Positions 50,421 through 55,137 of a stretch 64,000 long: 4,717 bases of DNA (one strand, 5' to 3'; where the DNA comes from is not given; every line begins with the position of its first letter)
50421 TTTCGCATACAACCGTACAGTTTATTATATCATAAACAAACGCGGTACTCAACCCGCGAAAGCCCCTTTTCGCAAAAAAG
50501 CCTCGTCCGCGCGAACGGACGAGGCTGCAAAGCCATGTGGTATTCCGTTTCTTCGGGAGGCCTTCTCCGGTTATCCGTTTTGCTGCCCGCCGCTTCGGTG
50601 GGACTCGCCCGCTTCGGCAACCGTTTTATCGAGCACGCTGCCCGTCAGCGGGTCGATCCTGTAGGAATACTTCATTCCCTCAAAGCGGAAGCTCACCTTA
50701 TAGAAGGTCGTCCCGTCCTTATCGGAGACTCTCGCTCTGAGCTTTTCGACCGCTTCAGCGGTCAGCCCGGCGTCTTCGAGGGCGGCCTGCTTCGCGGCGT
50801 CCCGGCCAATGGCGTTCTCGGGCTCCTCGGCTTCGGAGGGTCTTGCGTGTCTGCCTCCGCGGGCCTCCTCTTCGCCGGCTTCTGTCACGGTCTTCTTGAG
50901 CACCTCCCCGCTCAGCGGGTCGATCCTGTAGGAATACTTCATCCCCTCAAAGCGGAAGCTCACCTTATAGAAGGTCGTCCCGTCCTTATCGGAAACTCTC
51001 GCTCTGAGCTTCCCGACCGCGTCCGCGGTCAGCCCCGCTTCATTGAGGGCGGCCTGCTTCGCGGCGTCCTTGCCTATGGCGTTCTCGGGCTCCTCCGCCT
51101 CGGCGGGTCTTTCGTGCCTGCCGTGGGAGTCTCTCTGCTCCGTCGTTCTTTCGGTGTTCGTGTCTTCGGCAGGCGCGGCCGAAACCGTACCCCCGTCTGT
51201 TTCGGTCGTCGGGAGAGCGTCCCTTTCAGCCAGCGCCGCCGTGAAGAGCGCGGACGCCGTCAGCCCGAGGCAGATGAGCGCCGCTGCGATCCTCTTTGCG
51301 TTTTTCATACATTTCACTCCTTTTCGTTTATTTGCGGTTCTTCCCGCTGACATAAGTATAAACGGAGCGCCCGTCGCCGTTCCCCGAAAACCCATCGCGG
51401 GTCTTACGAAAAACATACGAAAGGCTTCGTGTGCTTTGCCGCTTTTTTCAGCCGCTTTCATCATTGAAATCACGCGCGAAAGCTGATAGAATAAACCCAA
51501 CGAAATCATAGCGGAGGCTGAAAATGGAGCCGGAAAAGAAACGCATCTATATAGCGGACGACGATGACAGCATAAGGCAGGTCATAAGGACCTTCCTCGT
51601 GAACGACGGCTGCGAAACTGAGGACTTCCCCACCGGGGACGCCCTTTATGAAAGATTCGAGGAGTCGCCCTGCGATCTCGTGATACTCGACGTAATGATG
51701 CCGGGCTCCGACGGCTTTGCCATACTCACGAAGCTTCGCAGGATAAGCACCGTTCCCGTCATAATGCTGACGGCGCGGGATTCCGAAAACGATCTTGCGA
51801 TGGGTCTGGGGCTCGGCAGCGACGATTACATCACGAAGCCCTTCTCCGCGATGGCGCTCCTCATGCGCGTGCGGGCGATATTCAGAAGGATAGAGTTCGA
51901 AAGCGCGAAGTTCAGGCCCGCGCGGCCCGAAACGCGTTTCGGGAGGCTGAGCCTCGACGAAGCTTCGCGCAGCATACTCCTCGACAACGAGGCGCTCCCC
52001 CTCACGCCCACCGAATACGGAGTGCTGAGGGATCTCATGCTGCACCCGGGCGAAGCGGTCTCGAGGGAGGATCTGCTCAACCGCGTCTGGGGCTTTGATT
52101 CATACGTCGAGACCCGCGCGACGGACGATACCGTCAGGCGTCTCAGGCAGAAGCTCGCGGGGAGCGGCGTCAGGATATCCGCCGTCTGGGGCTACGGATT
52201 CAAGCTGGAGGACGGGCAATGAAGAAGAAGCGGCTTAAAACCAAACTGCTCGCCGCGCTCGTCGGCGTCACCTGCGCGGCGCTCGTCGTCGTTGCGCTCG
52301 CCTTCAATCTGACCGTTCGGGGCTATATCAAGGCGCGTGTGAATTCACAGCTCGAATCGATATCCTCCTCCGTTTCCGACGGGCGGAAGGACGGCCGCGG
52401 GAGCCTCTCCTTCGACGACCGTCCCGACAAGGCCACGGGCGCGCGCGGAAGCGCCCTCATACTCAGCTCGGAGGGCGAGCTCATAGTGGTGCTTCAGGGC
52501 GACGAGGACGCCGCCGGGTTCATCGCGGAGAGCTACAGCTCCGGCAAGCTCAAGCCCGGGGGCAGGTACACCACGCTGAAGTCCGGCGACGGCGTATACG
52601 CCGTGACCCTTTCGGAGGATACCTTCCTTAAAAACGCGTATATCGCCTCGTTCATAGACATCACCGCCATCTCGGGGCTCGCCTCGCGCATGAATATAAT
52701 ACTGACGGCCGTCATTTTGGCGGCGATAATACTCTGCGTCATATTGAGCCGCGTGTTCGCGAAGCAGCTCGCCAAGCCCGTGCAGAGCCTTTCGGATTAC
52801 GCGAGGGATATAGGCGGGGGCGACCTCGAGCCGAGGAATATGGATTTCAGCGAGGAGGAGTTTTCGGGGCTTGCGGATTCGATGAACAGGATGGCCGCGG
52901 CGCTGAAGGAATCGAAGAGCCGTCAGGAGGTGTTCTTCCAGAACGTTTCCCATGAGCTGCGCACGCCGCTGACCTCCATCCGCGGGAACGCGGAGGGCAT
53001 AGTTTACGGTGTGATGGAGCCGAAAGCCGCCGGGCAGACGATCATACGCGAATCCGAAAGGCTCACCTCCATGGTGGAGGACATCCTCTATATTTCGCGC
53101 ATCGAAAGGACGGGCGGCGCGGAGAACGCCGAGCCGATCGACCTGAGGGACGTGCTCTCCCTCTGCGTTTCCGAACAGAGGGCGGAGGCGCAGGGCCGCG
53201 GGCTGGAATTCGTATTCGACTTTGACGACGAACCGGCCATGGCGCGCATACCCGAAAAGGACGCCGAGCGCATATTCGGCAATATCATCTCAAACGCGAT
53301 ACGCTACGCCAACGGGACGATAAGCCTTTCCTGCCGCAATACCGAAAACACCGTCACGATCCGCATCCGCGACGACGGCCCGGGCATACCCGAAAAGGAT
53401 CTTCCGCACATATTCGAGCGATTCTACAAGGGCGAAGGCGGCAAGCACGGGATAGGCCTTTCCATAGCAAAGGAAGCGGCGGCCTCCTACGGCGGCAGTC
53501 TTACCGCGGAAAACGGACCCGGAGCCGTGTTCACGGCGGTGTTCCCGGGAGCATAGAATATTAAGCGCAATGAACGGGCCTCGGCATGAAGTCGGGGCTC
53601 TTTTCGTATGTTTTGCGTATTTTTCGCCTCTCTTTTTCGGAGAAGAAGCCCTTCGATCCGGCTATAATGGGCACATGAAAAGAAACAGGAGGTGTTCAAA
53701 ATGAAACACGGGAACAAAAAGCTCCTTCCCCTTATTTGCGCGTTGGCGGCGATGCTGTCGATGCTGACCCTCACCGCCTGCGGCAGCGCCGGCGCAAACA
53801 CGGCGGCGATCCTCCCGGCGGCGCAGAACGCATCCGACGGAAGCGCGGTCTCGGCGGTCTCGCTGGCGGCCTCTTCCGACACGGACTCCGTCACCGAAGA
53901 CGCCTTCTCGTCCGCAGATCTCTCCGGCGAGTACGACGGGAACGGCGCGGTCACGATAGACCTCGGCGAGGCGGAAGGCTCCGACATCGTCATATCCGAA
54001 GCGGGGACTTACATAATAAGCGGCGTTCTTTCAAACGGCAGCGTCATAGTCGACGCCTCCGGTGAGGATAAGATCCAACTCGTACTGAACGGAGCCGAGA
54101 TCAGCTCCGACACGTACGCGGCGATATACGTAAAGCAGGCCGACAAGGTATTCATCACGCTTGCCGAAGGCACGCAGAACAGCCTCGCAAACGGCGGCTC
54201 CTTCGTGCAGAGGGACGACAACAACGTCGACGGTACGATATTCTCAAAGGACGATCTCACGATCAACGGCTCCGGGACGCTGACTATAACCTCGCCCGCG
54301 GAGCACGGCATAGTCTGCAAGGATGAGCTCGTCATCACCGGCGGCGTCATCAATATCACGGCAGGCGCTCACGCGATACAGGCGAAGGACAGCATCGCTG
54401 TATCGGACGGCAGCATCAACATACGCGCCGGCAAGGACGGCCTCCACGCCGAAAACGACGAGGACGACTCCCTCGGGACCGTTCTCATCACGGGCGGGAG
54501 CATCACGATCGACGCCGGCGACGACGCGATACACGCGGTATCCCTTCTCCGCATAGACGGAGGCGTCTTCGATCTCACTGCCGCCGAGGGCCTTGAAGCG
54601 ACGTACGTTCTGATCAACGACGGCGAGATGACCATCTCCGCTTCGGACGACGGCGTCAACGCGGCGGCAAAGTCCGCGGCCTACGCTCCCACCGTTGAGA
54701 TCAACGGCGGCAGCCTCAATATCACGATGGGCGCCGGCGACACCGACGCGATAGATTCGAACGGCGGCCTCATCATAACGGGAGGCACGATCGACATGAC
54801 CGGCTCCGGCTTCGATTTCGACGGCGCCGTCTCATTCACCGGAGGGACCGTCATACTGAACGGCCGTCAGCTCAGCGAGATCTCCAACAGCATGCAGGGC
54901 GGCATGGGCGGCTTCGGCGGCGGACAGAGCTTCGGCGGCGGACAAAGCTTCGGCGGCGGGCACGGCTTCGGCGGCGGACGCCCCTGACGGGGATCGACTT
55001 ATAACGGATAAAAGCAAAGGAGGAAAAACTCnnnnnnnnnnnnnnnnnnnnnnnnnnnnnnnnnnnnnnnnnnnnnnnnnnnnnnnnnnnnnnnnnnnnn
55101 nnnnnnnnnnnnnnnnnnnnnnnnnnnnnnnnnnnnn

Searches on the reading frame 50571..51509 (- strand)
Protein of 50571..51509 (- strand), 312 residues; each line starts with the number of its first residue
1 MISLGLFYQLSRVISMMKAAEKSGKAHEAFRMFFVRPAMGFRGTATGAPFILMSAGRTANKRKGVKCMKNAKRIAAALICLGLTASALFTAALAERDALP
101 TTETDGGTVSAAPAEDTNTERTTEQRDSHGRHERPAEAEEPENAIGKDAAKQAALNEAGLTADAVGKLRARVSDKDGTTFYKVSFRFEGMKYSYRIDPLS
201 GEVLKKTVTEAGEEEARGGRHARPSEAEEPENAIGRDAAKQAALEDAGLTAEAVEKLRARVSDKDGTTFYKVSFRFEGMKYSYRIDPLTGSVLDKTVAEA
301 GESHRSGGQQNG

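Call 10: search_protein_families(library=pfam, proteins=[window:50571-51509:-], max_evalue=0.001)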
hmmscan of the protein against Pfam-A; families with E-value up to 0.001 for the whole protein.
window:50571-51509:- (312 aa): 1 family
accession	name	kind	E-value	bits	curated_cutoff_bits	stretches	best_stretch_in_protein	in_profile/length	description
PF03413.25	PepSY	-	2.2e-12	47.5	24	2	234-295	2-59/60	Peptidase propeptide and YPEB domain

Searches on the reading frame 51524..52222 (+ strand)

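Call 10: search_protein_families(library=pfam, proteins=[window:51524-52222:+], max_evalue=0.001)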
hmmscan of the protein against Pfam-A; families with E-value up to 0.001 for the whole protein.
window:51524-52222:+ (232 aa): 2 families
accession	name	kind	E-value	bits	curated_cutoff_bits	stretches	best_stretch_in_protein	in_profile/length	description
PF00072.30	Response_reg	-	1.9e-26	92.9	30.2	1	8-116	1-110/111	Response regulator receiver domain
PF00486.34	Trans_reg_C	-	7.6e-19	68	26.2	1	156-228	2-77/77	Transcriptional regulatory protein, C terminal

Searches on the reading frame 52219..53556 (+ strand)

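Call 10: search_protein_families(library=pfam, proteins=[window:52219-53556:+], max_evalue=0.001)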
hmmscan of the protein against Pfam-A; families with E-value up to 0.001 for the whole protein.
window:52219-53556:+ (445 aa): 5 families
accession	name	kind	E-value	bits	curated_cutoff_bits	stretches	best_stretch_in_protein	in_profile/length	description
PF02518.31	HATPase_c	-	2.8e-24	86.1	26.4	1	347-443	4-108/111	Histidine kinase-, DNA gyrase B-, and HSP90-like ATPase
PF00512.31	HisKA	-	5.9e-16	58.7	26.9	1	237-297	3-65/66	His Kinase A (phospho-acceptor) domain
PF14501.12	HATPase_c_5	-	2.1e-08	34.4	22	1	348-434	5-92/102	GHKL domain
PF00672.30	HAMP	-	4e-06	27.5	25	1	180-230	2-52/53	HAMP domain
PF13581.12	HATPase_c_2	-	3.1e-05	24.4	27.4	1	356-422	39-110/127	Histidine kinase-like ATPase domain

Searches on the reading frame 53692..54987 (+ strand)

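Call 10: search_protein_families(library=pfam, proteins=[window:53692-54987:+], max_evalue=0.001)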
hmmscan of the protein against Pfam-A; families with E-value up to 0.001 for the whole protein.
window:53692-54987:+ (431 aa): 1 family
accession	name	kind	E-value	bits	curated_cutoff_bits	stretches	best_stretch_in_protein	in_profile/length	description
PF14262.12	Cthe_2159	-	1.7e-79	267.3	25.8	2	95-300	1-204/262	Carbohydrate-binding domain-containing protein Cthe_2159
